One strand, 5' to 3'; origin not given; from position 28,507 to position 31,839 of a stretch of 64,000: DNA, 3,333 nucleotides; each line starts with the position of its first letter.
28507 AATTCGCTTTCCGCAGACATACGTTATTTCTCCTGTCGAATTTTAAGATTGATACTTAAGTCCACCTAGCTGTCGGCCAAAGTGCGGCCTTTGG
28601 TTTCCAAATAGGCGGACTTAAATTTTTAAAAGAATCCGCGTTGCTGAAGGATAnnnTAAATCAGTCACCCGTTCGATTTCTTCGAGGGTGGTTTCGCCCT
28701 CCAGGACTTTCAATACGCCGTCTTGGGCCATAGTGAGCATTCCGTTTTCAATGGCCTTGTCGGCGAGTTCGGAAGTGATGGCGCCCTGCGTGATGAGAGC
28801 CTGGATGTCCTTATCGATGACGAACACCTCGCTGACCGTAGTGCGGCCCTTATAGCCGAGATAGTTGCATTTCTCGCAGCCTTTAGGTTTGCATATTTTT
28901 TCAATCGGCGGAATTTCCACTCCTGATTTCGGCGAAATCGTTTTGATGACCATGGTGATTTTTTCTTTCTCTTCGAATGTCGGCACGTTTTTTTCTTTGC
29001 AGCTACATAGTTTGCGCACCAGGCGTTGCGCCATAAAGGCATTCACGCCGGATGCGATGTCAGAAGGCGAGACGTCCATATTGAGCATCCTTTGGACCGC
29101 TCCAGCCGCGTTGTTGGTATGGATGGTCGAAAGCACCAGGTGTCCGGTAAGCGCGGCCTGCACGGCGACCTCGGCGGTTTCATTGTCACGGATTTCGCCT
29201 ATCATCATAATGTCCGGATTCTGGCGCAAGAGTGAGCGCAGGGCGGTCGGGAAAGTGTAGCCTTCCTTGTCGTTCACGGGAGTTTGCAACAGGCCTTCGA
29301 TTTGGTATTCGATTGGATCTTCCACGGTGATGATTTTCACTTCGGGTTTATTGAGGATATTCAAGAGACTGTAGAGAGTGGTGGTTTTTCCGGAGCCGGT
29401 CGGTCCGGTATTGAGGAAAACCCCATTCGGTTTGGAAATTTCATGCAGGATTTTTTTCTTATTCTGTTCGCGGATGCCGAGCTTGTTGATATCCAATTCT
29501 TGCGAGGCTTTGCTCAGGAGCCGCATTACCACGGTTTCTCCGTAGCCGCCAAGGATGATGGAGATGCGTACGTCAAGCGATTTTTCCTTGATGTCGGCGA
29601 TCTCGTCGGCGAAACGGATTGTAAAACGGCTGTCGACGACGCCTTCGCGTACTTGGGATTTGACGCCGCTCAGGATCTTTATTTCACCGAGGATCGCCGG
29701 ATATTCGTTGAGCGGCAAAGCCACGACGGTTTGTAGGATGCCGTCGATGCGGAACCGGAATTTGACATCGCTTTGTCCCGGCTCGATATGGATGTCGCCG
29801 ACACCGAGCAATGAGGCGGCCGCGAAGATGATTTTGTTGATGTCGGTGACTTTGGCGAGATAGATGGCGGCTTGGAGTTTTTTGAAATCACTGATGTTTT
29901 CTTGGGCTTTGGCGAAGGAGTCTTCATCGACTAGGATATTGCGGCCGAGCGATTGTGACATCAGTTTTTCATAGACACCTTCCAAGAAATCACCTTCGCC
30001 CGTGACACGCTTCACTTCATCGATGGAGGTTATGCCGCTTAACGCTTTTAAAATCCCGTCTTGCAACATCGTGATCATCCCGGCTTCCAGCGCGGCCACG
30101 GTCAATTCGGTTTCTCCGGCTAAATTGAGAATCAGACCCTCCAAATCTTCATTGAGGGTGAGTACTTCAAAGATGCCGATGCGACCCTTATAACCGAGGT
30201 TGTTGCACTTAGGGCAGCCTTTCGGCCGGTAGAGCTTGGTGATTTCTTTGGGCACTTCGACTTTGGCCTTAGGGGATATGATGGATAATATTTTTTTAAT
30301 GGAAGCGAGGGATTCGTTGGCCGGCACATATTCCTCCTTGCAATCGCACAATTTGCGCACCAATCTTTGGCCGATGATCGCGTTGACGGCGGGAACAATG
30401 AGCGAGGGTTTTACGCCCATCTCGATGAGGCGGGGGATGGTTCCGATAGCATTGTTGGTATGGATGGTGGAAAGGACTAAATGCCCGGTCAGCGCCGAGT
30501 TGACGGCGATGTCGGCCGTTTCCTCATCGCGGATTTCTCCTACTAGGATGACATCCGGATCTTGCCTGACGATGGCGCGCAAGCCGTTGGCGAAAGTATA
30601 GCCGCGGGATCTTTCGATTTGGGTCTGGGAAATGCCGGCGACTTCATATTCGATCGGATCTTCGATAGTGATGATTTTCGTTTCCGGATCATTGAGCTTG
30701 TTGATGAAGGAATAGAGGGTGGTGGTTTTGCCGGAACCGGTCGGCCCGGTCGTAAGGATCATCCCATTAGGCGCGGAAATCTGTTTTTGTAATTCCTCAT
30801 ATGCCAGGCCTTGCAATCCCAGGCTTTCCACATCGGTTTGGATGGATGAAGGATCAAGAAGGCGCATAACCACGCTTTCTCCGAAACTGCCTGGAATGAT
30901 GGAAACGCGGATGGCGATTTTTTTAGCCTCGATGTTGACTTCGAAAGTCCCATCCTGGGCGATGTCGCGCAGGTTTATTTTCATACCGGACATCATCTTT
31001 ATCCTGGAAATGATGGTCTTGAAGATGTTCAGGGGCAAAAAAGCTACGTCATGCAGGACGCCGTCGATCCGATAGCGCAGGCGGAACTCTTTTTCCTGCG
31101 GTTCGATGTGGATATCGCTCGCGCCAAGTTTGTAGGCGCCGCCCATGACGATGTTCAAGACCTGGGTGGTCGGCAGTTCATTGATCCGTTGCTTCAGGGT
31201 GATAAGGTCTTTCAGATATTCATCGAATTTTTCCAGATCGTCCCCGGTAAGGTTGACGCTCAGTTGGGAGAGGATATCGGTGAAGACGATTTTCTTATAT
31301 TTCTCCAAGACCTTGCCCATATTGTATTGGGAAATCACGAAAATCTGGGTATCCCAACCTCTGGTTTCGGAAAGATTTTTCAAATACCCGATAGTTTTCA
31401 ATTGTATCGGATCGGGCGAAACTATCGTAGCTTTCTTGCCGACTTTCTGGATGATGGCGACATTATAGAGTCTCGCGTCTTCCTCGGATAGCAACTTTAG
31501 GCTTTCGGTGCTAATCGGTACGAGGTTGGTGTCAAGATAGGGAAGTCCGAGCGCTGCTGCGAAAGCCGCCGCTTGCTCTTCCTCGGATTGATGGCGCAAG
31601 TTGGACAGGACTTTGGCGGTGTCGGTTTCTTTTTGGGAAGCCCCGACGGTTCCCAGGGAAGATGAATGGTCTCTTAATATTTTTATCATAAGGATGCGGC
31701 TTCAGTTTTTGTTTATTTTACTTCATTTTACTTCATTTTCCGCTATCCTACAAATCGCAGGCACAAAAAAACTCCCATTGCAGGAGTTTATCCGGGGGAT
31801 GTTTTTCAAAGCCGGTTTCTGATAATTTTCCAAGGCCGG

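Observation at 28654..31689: A 1011-aa double secretion ATPase: two complete GspE/PilB modules fused in one polypeptide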

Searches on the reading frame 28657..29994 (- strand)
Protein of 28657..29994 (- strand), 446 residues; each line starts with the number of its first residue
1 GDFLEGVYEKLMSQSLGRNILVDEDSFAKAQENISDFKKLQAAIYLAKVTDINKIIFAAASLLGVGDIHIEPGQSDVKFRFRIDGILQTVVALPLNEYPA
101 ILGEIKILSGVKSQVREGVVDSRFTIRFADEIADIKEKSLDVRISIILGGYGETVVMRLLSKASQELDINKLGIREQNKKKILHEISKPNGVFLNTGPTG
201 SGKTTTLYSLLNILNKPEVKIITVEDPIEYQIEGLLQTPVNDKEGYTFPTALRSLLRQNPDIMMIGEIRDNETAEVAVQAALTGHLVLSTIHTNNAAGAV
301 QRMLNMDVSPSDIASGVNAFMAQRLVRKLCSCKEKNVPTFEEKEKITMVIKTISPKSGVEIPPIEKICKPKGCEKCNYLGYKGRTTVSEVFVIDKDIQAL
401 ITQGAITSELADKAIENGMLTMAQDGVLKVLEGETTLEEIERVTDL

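Call 75: search_protein_families(library=ncbifam, proteins=[window:28657-29994:-], max_evalue=1e-40)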
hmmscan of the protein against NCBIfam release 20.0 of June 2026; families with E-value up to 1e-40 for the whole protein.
window:28657-29994:- (446 aa): 6 families
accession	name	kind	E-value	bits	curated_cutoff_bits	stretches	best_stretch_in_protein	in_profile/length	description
TIGR02533.1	type_II_gspE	equivalog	4e-126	421.5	630.25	1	20-444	80-486/486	type II secretion system ATPase GspE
TIGR02538.1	type_IV_pilB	equivalog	3.4e-121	405.6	675.65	1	51-444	184-562/564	type IV-A pilus assembly ATPase PilB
NF007755.0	PRK10436.1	equivalog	2.1e-103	346.5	617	1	47-444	84-459/465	type II secretion system protein GspE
NF053534.1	T4PilAsmATPsTfpB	equivalog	6.1e-98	328.7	850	1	64-444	216-582/584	type IV pilus assembly ATPase TfpB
NF041000.1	ATPase_ComGA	equivalog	1.4e-65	221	300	1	56-327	3-266/267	competence type IV pilus ATPase ComGA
TIGR01420.1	pilT_fam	subfamily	1.5e-47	162.5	319.1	1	61-329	10-271/343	PilT/PilU family type 4a pilus ATPase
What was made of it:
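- Closest known: GspE/PulE, the type II secretion ATPase, with its PulE6:PulF3 model. Same: GspE is the top NCBIfam hit for module 2 (call 75).
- Taken singly, each module scores below the NCBIfam PilB and GspE equivalog cut-offs (call 75). The best matches for both modules are PilB and GspE, not ComGA (call 75).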

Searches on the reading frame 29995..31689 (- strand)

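Call 75: search_protein_families(library=ncbifam, proteins=[window:29995-31689:-], max_evalue=1e-40)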
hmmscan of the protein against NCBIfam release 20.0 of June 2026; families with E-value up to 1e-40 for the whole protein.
window:29995-31689:- (565 aa): 6 families
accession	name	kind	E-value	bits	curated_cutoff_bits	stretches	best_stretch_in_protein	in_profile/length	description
TIGR02538.1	type_IV_pilB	equivalog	2.4e-146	488.7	675.65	1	17-563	24-562/564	type IV-A pilus assembly ATPase PilB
TIGR02533.1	type_II_gspE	equivalog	3.3e-146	487.8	630.25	1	75-563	12-486/486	type II secretion system ATPase GspE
NF007755.0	PRK10436.1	equivalog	2.8e-117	392.2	617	1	153-564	64-460/465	type II secretion system protein GspE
NF053534.1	T4PilAsmATPsTfpB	equivalog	3.8e-115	385.5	850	1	67-563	97-582/584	type IV pilus assembly ATPase TfpB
NF041000.1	ATPase_ComGA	equivalog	3.2e-75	252.6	300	1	182-445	4-266/267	competence type IV pilus ATPase ComGA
TIGR01420.1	pilT_fam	subfamily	2.1e-53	181.7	319.1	1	181-472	5-294/343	PilT/PilU family type 4a pilus ATPase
